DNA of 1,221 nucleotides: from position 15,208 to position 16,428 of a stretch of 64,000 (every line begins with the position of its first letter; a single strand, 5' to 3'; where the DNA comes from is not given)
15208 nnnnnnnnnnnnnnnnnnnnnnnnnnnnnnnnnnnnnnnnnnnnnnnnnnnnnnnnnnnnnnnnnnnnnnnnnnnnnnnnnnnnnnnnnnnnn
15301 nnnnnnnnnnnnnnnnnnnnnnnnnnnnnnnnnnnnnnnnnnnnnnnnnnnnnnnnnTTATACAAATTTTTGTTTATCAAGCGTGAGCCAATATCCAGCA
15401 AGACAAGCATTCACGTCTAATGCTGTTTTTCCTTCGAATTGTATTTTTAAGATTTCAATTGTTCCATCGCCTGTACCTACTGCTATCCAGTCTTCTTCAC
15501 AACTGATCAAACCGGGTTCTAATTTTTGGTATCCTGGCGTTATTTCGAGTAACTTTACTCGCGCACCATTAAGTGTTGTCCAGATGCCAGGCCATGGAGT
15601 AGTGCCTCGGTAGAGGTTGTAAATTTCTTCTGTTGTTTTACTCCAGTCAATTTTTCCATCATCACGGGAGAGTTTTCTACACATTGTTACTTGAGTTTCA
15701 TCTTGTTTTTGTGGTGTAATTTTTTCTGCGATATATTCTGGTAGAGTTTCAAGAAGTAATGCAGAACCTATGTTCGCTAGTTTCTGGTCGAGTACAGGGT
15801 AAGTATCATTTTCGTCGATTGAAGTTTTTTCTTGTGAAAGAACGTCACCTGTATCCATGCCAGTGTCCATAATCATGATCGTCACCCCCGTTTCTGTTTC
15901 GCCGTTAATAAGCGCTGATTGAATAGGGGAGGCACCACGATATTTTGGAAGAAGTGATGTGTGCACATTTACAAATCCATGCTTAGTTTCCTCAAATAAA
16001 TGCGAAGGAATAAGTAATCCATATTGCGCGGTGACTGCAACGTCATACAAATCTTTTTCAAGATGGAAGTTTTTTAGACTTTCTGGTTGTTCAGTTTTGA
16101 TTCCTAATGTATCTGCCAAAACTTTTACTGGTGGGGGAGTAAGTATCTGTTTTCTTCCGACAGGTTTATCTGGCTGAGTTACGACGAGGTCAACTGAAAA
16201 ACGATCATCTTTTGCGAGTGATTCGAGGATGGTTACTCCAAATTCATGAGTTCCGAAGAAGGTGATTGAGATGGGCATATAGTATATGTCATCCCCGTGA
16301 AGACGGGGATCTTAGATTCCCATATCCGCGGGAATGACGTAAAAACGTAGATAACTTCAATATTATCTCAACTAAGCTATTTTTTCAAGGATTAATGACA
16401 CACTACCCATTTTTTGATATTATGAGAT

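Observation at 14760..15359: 600-bp GC-rich non-coding block with two promoter/terminator-delimited candidate structured RNAs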

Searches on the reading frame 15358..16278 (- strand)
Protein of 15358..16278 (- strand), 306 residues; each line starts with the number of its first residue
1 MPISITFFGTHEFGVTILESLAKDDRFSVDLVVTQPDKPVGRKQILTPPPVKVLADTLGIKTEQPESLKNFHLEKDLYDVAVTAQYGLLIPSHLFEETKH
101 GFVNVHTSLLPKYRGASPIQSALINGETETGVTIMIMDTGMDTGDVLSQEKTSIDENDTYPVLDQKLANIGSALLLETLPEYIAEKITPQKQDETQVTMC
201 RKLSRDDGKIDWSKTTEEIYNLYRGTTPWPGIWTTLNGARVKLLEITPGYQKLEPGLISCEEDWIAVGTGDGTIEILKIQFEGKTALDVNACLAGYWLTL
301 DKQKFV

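Call 14: search_protein_families(library=pfam, proteins=[window:15358-16278:-])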
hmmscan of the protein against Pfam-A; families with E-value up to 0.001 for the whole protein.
window:15358-16278:- (306 aa): 2 families
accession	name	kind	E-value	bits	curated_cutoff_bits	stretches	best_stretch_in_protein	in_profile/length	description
PF00551.24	Formyl_trans_N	-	1.9e-36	125.9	26.1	1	7-178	5-180/181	Formyl transferase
PF02911.23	Formyl_trans_C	-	3.1e-25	88.7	21.1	1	202-296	1-99/100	Formyl transferase, C-terminal domain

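Call 15: find_related_loci(query=window:15358-16278:-, collection=genome_contigs, flank=4000)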
Query window:15358-16278:- (306 aa) in genome_contigs; peptide patterns used: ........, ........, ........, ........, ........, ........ (x = any residue, [..] = any of these).
130 stretches matched a pattern; 81 encode a relative of the query (tblastn E <= 1e-3); the best 80 are kept; 80 distinct loci.
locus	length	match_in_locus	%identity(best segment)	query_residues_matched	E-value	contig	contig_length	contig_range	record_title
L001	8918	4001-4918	87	1-306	0e+0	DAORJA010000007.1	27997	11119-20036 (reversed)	MAG TPA_asm: Candidatus Magasanikbacteria bacterium isolate AMR_MDS_5563 NODE_264_length_27997_cov_5.504617, whole genom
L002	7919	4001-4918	82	1-306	1e-172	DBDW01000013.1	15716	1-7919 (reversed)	MAG TPA_asm: Candidatus Magasanikbacteria bacterium UBA922 UBA922_contig_788, whole genome shotgun sequence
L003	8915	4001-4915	81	1-305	7e-170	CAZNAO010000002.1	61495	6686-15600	MAG TPA_asm: uncultured Gammaproteobacteria bacterium isolate SRP329715_co1_182 genome assembly, contig: NODE_529_length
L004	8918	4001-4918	79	1-306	5e-167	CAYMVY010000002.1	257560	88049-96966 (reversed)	MAG TPA_asm: uncultured Gammaproteobacteria bacterium isolate SRP170004_co1_30 genome assembly, contig: NODE_44_length_2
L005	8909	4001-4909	78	1-303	1e-164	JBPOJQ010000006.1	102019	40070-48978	MAG: Candidatus Magasanikiibacteriota bacterium isolate MAG_812 c_000000621893, whole genome shotgun sequence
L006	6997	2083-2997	72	1-306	1e-149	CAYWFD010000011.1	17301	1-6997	MAG TPA_asm: uncultured Gammaproteobacteria bacterium isolate binchicken_co326_112 genome assembly, contig: NODE_1595_le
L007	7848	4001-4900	56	3-302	2e-109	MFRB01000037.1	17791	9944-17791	MAG: Candidatus Magasanikbacteria bacterium RIFOXYD12_FULL_33_17 rifoxyd3_full_scaffold_1786, whole genome shotgun seque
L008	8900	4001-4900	55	3-302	3e-109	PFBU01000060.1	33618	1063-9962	MAG: Candidatus Magasanikbacteria bacterium CG10_big_fil_rev_8_21_14_0_10_36_16 CG10_8_21_14_0.10_scaffold_2866_c, whole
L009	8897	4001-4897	55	3-301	1e-108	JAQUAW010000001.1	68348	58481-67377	MAG: Patescibacteria group bacterium isolate STC_93 NODE_838_length_68348_cov_3.869439_Sandtown_C, whole genome shotgun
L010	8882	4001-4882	55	3-296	1e-105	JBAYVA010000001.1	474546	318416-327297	MAG: Candidatus Magasanikiibacteriota bacterium isolate SO_2016_LW3_49 scaffold00008_LW162_2016, whole genome shotgun se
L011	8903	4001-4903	53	3-296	7e-103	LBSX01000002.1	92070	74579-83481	MAG: Candidatus Magasanikbacteria bacterium GW2011_GWC2_37_14 US42_C0002, whole genome shotgun sequence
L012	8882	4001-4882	53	3-296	1e-101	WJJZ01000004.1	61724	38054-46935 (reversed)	MAG: Candidatus Magasanikiibacteriota bacterium isolate Bin_289 k141_761240, whole genome shotgun sequence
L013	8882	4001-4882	52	3-296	2e-101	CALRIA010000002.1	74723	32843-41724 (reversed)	MAG: Candidatus Magasanikbacteria bacterium isolate MaH-04nov19-74 genome assembly, contig: MaH-04nov19-C579, whole geno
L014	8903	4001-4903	54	5-306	3e-107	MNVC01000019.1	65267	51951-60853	MAG: Candidatus Magasanikbacteria bacterium CG1_02_32_51 cg1_0.2_scaffold_1474_c, whole genome shotgun sequence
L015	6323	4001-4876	51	5-296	8e-100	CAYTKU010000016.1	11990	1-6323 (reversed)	MAG TPA_asm: uncultured Gammaproteobacteria bacterium isolate SRP286056_co1_515 genome assembly, contig: NODE_6767_lengt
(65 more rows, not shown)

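Call 16: find_encoding_contigs(protein=window:15358-16278:-, flank=4000, max_places=10)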
Protein window:15358-16278:- (306 aa): 2 contigs read that carry it; 2 places shown.
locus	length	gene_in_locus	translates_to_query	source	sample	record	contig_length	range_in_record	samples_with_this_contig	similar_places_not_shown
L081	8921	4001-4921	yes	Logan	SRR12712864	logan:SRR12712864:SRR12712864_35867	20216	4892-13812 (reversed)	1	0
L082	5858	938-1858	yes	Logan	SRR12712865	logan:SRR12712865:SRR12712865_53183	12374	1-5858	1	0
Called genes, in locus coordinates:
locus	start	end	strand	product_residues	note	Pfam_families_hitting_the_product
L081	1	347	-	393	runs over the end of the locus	PF00266:Aminotran_5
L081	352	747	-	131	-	PF02082:Rrf2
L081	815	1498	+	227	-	PF00970:FAD_binding_6, PF08022:FAD_binding_8 (weak), PF08030:NAD_binding_6 (faint), PF00175:NAD_binding_1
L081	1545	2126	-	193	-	PF01612:DNA_pol_A_exo1 (weak), PF13482:RNase_H_2, PF10108:DNA_pol_B_exo2 (faint)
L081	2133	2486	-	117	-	-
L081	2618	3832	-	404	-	PF19425:Csd3_N2, PF01551:Peptidase_M23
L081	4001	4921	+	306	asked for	PF00551:Formyl_trans_N, PF02911:Formyl_trans_C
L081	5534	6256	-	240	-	PF00535:Glycos_transf_2, PF10111:Glyco_tranf_2_2, PF13641:Glyco_tranf_2_3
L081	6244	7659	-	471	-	PF08245:Mur_ligase_M, PF02875:Mur_ligase_C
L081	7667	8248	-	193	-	PF01997:Translin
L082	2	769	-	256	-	?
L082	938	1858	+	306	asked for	PF00551:Formyl_trans_N, PF02911:Formyl_trans_C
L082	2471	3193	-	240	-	PF00535:Glycos_transf_2, PF10111:Glyco_tranf_2_2, PF13641:Glyco_tranf_2_3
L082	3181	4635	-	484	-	PF08245:Mur_ligase_M, PF02875:Mur_ligase_C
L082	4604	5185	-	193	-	PF01997:Translin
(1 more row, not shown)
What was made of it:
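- Reality of the sequence: it was recovered identically in two independent Logan assemblies (call 16).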

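Call 25: find_homologous_proteins(query=window:15358-16278:-, max_evalue=1e-80)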
Query window:15358-16278:- (306 aa): 518 proteins with E <= 1e-80 among 8000 candidates; the best 120 are listed.
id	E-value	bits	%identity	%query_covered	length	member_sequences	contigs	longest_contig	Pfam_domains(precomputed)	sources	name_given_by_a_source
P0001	4.3e-203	691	100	100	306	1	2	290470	PF00551.25,PF02911.24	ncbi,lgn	-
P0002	1.3e-183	627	90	100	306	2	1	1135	PF00551.25,PF02911.24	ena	-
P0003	7.0e-167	572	83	100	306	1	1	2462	PF00551.25,PF02911.24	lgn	-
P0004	7.9e-167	572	84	100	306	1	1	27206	PF00551.25,PF02911.24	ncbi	-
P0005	9.0e-166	569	82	100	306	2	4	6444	PF00551.25,PF02911.24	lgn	-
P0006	1.9e-165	567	82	100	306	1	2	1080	PF00551.25,PF02911.24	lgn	-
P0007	1.4e-164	565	81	100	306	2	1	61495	PF00551.25,PF02911.24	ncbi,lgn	-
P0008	1.6e-163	561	79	100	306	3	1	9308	PF00551.25,PF02911.24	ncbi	-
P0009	4.0e-161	553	81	100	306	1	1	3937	PF00551.25,PF02911.24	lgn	-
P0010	4.9e-161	553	79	100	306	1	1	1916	PF00551.25,PF02911.24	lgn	-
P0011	6.1e-161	553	79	100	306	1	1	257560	PF00551.25,PF02911.24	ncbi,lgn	-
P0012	3.6e-159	547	78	99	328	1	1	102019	PF00551.25,PF02911.24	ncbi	-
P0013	3.5e-158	544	77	100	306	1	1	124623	PF00551.25,PF02911.24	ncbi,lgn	-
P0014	7.1e-153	526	75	100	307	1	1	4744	PF00551.25,PF02911.24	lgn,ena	-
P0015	1.3e-150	519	72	100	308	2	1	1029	PF00551.25,PF02911.24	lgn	-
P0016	3.1e-145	501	71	100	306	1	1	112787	PF00551.25,PF02911.24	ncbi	-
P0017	9.8e-145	499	72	100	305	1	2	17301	PF00551.25,PF02911.24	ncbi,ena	-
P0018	1.0e-132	460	66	100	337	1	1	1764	PF00551.25,PF02911.24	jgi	-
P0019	2.3e-130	452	65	100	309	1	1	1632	PF00551.25,PF02911.24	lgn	-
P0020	5.7e-111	389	59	97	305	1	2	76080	PF00551.25,PF02911.24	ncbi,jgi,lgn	-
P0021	1.5e-110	387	58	96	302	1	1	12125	PF00551.25,PF02911.24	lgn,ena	-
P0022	8.3e-110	385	59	96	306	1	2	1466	PF00551.25,PF02911.24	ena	-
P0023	3.1e-109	383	59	95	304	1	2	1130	PF00551.25,PF02911.24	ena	-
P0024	3.7e-109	383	58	95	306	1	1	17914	PF00551.25,PF02911.24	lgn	-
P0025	4.1e-109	382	60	96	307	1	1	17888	PF00551.25,PF02911.24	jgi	-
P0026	4.6e-109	382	58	97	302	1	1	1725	PF00551.25,PF02911.24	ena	-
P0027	2.7e-108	380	56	96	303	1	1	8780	PF00551.25,PF02911.24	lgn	-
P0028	1.2e-107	378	56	96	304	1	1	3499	PF00551.25,PF02911.24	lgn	-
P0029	1.7e-107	377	57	96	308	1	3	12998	PF00551.25,PF02911.24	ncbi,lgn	-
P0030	2.9e-107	376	57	96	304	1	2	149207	PF00551.25,PF02911.24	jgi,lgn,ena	-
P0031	3.1e-107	376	59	95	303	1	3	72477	PF00551.25,PF02911.24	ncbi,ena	-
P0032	3.5e-107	376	56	99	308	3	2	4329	PF00551.25,PF02911.24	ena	-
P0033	6.3e-107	375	58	96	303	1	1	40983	PF00551.25,PF02911.24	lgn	-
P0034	1.1e-106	375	56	96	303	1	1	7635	PF00551.25,PF02911.24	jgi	-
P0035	1.1e-105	371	54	99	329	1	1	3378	PF00551.25,PF02911.24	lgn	-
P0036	1.1e-105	371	55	96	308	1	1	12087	PF00551.25,PF02911.24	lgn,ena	-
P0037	1.3e-105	371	58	96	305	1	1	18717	PF00551.25,PF02911.24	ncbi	-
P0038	2.0e-105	370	57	96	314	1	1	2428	PF00551.25,PF02911.24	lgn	-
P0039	4.2e-105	369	56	96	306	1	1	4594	PF00551.25,PF02911.24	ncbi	-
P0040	5.0e-105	369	56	96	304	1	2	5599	PF00551.25,PF02911.24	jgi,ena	jgi:methionyl-tRNA formyltransferase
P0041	7.4e-105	369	56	96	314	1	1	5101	PF00551.25,PF02911.24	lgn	-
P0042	8.7e-105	368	55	98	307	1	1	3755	PF00551.25,PF02911.24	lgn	-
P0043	1.0e-104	368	55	96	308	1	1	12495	PF00551.25,PF02911.24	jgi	jgi:methionyl-tRNA formyltransferase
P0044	1.0e-104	368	54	99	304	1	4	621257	PF00551.25,PF02911.24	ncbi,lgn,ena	-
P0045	3.5e-104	366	56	96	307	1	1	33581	PF00551.25,PF02911.24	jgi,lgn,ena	-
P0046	3.6e-104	366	56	96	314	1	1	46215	PF00551.25,PF02911.24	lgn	-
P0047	4.3e-104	366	58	96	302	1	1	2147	PF00551.25,PF02911.24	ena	-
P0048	4.5e-104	366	54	98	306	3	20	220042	PF00551.25,PF02911.24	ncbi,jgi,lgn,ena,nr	ncbi:MAG: methionyl-tRNA formyltransferase [Candidatus Magasanikbacteria bacterium]|jgi:methionyl-tR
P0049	4.7e-104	366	54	96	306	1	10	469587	PF00551.25,PF02911.24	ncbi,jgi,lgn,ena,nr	ncbi:methionyl-tRNA formyltransferase [Candidatus Parcubacteria bacterium]|jgi:methionyl-tRNA formyl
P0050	9.6e-104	365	56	96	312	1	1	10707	PF00551.25,PF02911.24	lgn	-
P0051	9.7e-104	365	56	96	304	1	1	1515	PF00551.25,PF02911.24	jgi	-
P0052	1.0e-103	365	52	99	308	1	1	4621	PF00551.25,PF02911.24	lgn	-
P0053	1.2e-103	365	55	98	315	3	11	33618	PF00551.25,PF02911.24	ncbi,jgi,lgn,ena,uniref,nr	ncbi:MAG: methionyl-tRNA formyltransferase [Candidatus Magasanikbacteria bacterium CG10_big_fil_rev_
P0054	1.4e-103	364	55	98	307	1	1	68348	PF00551.25,PF02911.24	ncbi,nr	ncbi:MAG: methionyl-tRNA formyltransferase [Patescibacteria group bacterium]|nr:methionyl-tRNA formy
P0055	1.5e-103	364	56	98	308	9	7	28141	PF00551.25,PF02911.24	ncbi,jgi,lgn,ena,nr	ncbi:MAG: hypothetical protein ACD_18C00081G0005 [uncultured bacterium]|nr:MAG: hypothetical protein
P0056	2.9e-103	363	56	96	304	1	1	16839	PF00551.25,PF02911.24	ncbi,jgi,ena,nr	ncbi:methionyl-tRNA formyltransferase [Patescibacteria group bacterium]|nr:methionyl-tRNA formyltran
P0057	3.2e-103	363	55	96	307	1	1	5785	PF00551.25,PF02911.24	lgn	-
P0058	3.2e-103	363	55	95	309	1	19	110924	PF00551.25,PF02911.24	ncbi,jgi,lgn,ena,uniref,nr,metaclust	ncbi:MAG: methionyl-tRNA formyltransferase [Candidatus Magasanikbacteria bacterium CG_4_10_14_0_2_um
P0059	3.4e-103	363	54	96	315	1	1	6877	PF00551.25,PF02911.24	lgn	-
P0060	4.0e-103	363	56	95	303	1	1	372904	PF00551.25,PF02911.24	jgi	jgi:methionyl-tRNA formyltransferase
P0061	4.0e-103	363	55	96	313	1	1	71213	PF00551.25,PF02911.24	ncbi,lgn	ncbi:MAG: methionyl-tRNA formyltransferase [Candidatus Magasanikbacteria bacterium]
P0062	4.8e-103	363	54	96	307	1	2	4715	PF00551.25,PF02911.24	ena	-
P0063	5.0e-103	363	53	96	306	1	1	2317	PF00551.25,PF02911.24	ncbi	-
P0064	6.2e-103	362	56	96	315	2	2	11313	PF00551.25,PF02911.24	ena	-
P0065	6.4e-103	362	54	97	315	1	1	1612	PF00551.25,PF02911.24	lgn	-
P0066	1.2e-102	361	55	96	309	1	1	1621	PF00551.25,PF02911.24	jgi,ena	-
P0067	2.8e-102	360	53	99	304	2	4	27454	PF00551.25,PF02911.24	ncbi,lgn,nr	ncbi:MAG: methionyl-tRNA formyltransferase [Candidatus Magasanikbacteria bacterium]|nr:methionyl-tRN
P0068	3.3e-102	360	56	96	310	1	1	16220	PF00551.25,PF02911.24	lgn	-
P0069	3.4e-102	360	56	97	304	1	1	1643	PF00551.25,PF02911.24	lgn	-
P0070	3.5e-102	360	56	96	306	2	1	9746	PF00551.25,PF02911.24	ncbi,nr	ncbi:methionyl-tRNA formyltransferase [Patescibacteria group bacterium]|nr:methionyl-tRNA formyltran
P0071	3.7e-102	360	56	98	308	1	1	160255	PF00551.25,PF02911.24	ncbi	-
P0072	4.5e-102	359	53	96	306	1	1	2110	PF00551.25,PF02911.24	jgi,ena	-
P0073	4.6e-102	359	52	100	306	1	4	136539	PF00551.25,PF02911.24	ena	-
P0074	4.9e-102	359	55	95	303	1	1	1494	PF00551.25,PF02911.24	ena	-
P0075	6.7e-102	359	54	96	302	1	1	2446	PF00551.25,PF02911.24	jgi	jgi:methionyl-tRNA formyltransferase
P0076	7.2e-102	359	55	95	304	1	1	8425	PF00551.25,PF02911.24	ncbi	-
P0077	7.6e-102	359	56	96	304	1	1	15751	PF00551.25,PF02911.24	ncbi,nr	ncbi:MAG: methionyl-tRNA formyltransferase [bacterium]|nr:methionyl-tRNA formyltransferase [bacteriu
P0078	1.8e-101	357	54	99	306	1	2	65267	PF00551.25,PF02911.24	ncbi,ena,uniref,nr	ncbi:MAG: methionyl-tRNA formyltransferase [Candidatus Magasanikbacteria bacterium CG1_02_32_51]|uni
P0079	1.9e-101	357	55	96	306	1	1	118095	PF00551.25,PF02911.24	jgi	-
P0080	2.2e-101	357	55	96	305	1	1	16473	PF00551.25,PF02911.24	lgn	-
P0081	2.3e-101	357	54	97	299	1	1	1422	PF00551.25,PF02911.24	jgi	-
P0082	3.5e-101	356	53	99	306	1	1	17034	PF00551.25,PF02911.24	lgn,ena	-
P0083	3.8e-101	356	54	96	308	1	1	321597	PF00551.25,PF02911.24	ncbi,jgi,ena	ncbi:MAG: methionyl-tRNA formyltransferase [Candidatus Magasanikbacteria bacterium]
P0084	4.4e-101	356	55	96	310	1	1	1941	PF00551.25,PF02911.24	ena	-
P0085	5.7e-101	356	54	96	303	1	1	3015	PF00551.25,PF02911.24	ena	-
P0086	5.9e-101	356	52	96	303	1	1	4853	PF00551.25,PF02911.24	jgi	jgi:methionyl-tRNA formyltransferase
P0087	5.9e-101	356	55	96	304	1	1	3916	PF00551.25,PF02911.24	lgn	-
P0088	7.3e-101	355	53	96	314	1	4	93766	PF00551.25,PF02911.24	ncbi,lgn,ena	-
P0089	1.0e-100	355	56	95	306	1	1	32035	PF00551.25,PF02911.24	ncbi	-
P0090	1.1e-100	355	55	96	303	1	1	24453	PF00551.25,PF02911.24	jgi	jgi:methionyl-tRNA formyltransferase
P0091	1.3e-100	355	54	98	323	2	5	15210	PF00551.25,PF02911.24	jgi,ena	-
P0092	1.5e-100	354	55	96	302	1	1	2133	PF00551.25,PF02911.24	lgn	-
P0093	1.8e-100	354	55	96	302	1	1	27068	PF00551.25,PF02911.24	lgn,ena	-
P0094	1.9e-100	354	53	96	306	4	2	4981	PF00551.25,PF02911.24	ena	-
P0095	2.6e-100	354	55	96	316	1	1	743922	PF00551.25,PF02911.24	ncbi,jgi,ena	ncbi:MAG: methionyl-tRNA formyltransferase [Candidatus Magasanikbacteria bacterium]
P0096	3.7e-100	353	54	97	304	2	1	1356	PF00551.25,PF02911.24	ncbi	-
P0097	4.5e-100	353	54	97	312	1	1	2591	PF00551.25,PF02911.24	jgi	jgi:methionyl-tRNA formyltransferase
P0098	4.6e-100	353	55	96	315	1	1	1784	PF00551.25,PF02911.24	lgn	-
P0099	4.6e-100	353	56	99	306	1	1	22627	PF00551.25,PF02911.24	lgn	-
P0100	4.8e-100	353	55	96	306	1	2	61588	PF00551.25,PF02911.24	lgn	-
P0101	5.1e-100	353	53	96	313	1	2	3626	PF00551.25,PF02911.24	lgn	-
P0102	5.2e-100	353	53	98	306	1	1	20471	PF00551.25,PF02911.24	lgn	-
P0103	5.6e-100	352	54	95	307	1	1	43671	PF00551.25,PF02911.24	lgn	-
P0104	6.0e-100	352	55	96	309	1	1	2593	PF00551.25,PF02911.24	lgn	-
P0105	6.9e-100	352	55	95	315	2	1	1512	PF00551.25,PF02911.24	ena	-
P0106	8.1e-100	352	54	96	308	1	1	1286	PF00551.25,PF02911.24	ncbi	-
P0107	9.4e-100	352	54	96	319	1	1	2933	PF00551.25,PF02911.24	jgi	jgi:methionyl-tRNA formyltransferase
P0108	9.6e-100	352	54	99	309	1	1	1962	PF00551.25,PF02911.24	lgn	-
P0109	1.1e-99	352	53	99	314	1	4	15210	PF00551.25,PF02911.24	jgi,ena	-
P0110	1.1e-99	352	53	99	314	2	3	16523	PF00551.25,PF02911.24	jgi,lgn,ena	-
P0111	1.4e-99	351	53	98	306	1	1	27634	PF00551.25,PF02911.24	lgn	-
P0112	1.5e-99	351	55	96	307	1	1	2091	PF00551.25,PF02911.24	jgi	jgi:methionyl-tRNA formyltransferase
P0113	1.6e-99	351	54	96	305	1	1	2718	PF00551.25,PF02911.24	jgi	jgi:methionyl-tRNA formyltransferase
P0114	1.8e-99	351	53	99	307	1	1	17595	PF00551.25,PF02911.24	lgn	-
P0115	1.8e-99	351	55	95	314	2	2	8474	PF00551.25,PF02911.24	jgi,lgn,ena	-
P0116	2.0e-99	351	53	96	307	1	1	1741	PF00551.25,PF02911.24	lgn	-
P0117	2.5e-99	350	54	95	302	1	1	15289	PF00551.25,PF02911.24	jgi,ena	-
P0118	3.4e-99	350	53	99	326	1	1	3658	PF00551.25,PF02911.24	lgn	-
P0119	4.0e-99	350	54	96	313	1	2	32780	PF00551.25,PF02911.24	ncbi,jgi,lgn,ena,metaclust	metaclust:\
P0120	6.9e-99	349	54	96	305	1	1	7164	PF00551.25,PF02911.24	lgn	-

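Call 26: find_encoding_contigs(protein=P0004, flank=3000, max_places=4)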
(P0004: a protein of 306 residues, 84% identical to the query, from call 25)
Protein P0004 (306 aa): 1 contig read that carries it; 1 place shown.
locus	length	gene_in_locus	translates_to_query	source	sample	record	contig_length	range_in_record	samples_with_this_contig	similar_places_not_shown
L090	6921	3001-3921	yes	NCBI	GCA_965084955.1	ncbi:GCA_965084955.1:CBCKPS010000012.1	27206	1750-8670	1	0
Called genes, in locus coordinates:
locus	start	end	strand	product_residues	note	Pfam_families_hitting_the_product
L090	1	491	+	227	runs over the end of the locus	PF00970:FAD_binding_6, PF08022:FAD_binding_8 (weak), PF08030:NAD_binding_6 (faint), PF00175:NAD_binding_1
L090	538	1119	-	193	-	PF01612:DNA_pol_A_exo1 (weak), PF10108:DNA_pol_B_exo2 (faint), PF13482:RNase_H_2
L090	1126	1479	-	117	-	-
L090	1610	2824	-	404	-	PF19425:Csd3_N2, PF01551:Peptidase_M23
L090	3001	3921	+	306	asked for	PF00551:Formyl_trans_N, PF02911:Formyl_trans_C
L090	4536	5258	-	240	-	PF00535:Glycos_transf_2, PF10111:Glyco_tranf_2_2, PF13641:Glyco_tranf_2_3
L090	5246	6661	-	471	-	PF08245:Mur_ligase_M, PF02875:Mur_ligase_C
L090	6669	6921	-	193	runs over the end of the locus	PF01997:Translin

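Call 27: find_encoding_contigs(protein=P0005, flank=3000, max_places=4)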
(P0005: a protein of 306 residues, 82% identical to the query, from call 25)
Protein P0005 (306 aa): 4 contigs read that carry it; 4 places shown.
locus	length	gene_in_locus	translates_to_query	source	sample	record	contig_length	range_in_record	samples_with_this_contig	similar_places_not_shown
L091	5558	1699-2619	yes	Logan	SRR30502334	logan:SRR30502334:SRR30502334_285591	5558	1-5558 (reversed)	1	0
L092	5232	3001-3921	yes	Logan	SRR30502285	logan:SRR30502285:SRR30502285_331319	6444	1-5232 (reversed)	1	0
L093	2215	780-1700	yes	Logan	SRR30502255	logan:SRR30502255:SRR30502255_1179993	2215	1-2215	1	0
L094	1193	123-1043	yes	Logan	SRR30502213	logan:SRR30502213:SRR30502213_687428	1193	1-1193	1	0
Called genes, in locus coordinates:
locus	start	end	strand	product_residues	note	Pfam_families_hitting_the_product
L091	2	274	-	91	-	?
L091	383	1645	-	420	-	PF19425:Csd3_N2, PF01551:Peptidase_M23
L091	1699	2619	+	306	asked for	PF00551:Formyl_trans_N, PF02911:Formyl_trans_C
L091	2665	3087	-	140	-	-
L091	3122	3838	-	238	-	PF00535:Glycos_transf_2, PF10111:Glyco_tranf_2_2, PF13641:Glyco_tranf_2_3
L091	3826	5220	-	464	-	PF08245:Mur_ligase_M, PF02875:Mur_ligase_C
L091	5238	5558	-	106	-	?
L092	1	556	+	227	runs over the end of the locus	PF00970:FAD_binding_6, PF08022:FAD_binding_8 (weak), PF08030:NAD_binding_6 (faint), PF00175:NAD_binding_1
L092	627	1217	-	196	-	PF01612:DNA_pol_A_exo1, PF10108:DNA_pol_B_exo2 (faint), PF13482:RNase_H_2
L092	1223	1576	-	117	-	-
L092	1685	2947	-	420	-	PF19425:Csd3_N2, PF01551:Peptidase_M23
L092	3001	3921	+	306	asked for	PF00551:Formyl_trans_N, PF02911:Formyl_trans_C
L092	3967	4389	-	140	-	-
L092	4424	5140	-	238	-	PF00535:Glycos_transf_2, PF10111:Glyco_tranf_2_2, PF13641:Glyco_tranf_2_3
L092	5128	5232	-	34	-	?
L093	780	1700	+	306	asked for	PF00551:Formyl_trans_N, PF02911:Formyl_trans_C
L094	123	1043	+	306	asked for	PF00551:Formyl_trans_N, PF02911:Formyl_trans_C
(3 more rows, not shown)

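Call 28: find_encoding_contigs(protein=P0008, flank=3000, max_places=4)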
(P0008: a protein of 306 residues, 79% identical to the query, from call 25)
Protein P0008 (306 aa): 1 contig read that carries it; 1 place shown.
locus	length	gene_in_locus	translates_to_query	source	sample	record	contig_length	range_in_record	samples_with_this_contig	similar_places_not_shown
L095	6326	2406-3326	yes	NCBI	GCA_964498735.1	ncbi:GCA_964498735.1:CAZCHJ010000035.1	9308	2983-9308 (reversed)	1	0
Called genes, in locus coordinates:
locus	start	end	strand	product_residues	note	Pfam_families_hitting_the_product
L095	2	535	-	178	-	?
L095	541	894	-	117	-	-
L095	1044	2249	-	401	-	PF19425:Csd3_N2, PF01551:Peptidase_M23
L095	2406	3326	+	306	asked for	PF00551:Formyl_trans_N, PF02911:Formyl_trans_C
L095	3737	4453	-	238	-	PF00535:Glycos_transf_2, PF10111:Glyco_tranf_2_2, PF13641:Glyco_tranf_2_3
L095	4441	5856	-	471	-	PF08245:Mur_ligase_M, PF02875:Mur_ligase_C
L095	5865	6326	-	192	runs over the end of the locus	PF01997:Translin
